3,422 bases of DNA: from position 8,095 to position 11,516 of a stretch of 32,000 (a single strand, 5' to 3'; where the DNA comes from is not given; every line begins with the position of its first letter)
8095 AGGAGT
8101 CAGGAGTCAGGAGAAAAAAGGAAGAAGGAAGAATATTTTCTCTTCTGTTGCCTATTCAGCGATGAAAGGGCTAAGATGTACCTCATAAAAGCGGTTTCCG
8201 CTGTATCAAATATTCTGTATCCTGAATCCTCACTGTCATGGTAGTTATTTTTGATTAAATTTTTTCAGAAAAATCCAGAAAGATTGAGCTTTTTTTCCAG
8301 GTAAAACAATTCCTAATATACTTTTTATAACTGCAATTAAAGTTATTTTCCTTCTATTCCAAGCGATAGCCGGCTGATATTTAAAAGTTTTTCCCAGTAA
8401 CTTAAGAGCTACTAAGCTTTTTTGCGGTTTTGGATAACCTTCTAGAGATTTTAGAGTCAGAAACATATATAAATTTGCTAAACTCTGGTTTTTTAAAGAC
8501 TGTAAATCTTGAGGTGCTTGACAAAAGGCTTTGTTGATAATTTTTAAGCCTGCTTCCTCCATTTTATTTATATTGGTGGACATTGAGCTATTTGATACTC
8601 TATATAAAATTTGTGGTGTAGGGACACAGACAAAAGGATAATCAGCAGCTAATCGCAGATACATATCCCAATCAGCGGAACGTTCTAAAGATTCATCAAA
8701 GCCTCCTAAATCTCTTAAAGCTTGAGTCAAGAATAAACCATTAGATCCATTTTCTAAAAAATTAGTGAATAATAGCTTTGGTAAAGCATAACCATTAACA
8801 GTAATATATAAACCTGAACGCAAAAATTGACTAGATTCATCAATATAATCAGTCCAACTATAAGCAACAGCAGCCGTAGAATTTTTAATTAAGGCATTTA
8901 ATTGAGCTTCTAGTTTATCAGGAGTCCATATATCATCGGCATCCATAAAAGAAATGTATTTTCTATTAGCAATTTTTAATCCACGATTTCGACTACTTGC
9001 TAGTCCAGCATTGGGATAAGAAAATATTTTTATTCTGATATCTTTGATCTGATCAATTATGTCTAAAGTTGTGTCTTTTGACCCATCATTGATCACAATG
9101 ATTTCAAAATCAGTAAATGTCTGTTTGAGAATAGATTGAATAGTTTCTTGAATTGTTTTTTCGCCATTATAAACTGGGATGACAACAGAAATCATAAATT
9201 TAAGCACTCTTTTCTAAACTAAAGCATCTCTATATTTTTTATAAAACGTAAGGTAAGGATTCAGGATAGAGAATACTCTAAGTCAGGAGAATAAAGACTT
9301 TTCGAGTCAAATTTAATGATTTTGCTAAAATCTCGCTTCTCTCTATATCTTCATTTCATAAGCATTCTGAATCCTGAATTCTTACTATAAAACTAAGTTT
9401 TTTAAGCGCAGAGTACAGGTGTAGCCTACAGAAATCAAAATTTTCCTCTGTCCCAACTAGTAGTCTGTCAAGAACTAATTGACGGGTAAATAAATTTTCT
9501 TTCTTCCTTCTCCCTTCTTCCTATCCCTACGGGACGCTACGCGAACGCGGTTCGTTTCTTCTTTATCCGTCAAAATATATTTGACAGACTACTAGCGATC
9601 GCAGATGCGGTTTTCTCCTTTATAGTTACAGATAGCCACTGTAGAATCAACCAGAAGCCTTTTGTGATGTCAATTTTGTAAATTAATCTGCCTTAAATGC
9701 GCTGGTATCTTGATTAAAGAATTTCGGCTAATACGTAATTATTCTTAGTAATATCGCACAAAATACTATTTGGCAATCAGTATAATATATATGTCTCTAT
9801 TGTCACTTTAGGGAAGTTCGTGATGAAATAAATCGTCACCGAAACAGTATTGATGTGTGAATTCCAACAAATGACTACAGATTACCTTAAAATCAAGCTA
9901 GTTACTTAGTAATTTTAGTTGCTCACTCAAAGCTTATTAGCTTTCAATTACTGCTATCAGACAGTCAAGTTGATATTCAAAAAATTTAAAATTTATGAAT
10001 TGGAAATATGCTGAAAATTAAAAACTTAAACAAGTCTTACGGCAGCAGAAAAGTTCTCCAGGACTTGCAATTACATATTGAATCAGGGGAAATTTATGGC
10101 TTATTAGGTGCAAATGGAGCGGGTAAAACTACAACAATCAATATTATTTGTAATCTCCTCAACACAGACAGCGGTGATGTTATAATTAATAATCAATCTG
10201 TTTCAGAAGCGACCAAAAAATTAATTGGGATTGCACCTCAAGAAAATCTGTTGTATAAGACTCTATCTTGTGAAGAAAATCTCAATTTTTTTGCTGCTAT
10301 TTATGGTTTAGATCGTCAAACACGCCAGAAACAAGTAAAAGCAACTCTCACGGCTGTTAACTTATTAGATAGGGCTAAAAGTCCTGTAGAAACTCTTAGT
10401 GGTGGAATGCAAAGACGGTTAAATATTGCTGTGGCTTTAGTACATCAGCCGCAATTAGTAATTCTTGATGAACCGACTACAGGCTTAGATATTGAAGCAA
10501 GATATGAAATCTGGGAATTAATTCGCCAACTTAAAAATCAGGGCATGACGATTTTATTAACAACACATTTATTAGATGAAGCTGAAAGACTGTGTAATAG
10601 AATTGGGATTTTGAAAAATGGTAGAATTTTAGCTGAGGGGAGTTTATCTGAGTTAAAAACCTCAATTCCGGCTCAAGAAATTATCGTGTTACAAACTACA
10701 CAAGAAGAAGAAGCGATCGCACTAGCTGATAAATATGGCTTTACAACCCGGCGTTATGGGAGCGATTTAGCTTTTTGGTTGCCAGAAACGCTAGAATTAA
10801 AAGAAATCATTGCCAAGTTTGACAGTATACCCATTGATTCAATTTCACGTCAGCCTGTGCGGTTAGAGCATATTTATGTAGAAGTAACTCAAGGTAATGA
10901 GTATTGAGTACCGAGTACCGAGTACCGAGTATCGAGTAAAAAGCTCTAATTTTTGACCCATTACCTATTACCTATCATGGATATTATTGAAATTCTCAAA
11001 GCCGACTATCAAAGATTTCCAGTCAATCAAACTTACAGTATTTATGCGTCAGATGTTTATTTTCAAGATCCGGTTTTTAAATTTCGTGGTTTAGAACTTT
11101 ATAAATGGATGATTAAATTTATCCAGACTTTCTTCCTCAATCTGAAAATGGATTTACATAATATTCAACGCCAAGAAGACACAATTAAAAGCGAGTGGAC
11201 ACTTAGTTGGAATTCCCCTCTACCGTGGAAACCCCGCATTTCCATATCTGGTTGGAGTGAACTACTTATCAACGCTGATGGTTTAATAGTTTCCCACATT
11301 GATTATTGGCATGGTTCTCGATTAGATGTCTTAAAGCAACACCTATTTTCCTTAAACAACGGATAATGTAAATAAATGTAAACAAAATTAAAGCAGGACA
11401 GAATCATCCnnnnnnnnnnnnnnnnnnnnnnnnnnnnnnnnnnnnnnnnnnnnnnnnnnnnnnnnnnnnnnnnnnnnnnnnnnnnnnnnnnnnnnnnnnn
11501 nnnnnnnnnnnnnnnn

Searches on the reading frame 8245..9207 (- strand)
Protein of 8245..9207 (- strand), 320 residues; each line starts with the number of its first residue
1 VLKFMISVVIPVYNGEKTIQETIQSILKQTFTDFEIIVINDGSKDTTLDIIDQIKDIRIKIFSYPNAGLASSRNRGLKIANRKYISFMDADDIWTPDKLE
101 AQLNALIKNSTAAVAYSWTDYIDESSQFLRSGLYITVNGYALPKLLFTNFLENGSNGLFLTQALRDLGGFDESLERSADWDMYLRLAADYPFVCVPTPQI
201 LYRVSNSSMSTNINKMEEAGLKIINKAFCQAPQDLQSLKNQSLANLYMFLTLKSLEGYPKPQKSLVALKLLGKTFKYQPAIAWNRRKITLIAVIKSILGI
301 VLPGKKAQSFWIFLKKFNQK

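Call 71: search_protein_families(library=pfam, proteins=[window:8245-9207:-], max_evalue=0.00001)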
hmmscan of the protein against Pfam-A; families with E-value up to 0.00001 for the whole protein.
window:8245-9207:- (320 aa): 3 families
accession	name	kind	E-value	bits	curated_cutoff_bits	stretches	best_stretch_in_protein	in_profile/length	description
PF10111.15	Glyco_tranf_2_2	-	4.3e-55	187.6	27.3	1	7-253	1-275/276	Glycosyltransferase like family 2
PF00535.33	Glycos_transf_2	-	1.2e-37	129.9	23.3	1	7-150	1-150/168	Glycosyl transferase family 2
PF13641.12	Glyco_tranf_2_3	-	2.4e-14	54.3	27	1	6-114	3-119/230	Glycosyltransferase like family 2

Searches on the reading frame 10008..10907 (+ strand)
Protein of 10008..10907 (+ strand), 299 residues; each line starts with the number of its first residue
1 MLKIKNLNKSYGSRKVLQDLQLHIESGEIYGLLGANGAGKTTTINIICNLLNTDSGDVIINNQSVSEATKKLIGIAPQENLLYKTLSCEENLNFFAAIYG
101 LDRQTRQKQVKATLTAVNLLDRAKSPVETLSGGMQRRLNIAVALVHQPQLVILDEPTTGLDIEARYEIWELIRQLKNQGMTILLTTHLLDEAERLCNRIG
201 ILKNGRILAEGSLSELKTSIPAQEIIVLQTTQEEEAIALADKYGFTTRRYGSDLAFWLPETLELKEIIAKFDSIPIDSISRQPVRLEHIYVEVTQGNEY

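Call 71: search_protein_families(library=pfam, proteins=[window:10008-10907:+], max_evalue=0.00001)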
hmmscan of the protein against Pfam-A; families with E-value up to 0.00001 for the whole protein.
window:10008-10907:+ (299 aa): 2 families
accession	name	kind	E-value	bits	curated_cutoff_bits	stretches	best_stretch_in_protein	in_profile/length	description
PF00005.33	ABC_tran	-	1.1e-33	117.2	25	1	17-158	1-137/137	ABC transporter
PF13304.12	AAA_21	-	2e-13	51.5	27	1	106-187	216-298/304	AAA domain, putative AbiEii toxin, Type IV TA system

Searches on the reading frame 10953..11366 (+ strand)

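Call 71: search_protein_families(library=pfam, proteins=[window:10953-11366:+], max_evalue=0.00001)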
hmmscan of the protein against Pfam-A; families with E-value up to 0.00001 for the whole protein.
window:10953-11366:+ (137 aa): 1 family
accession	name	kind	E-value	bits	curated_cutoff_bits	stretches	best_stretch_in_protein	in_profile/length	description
PF10184.16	DUF2358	-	3.4e-36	124.3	24.3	1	10-115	2-113/113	Uncharacterized conserved protein (DUF2358)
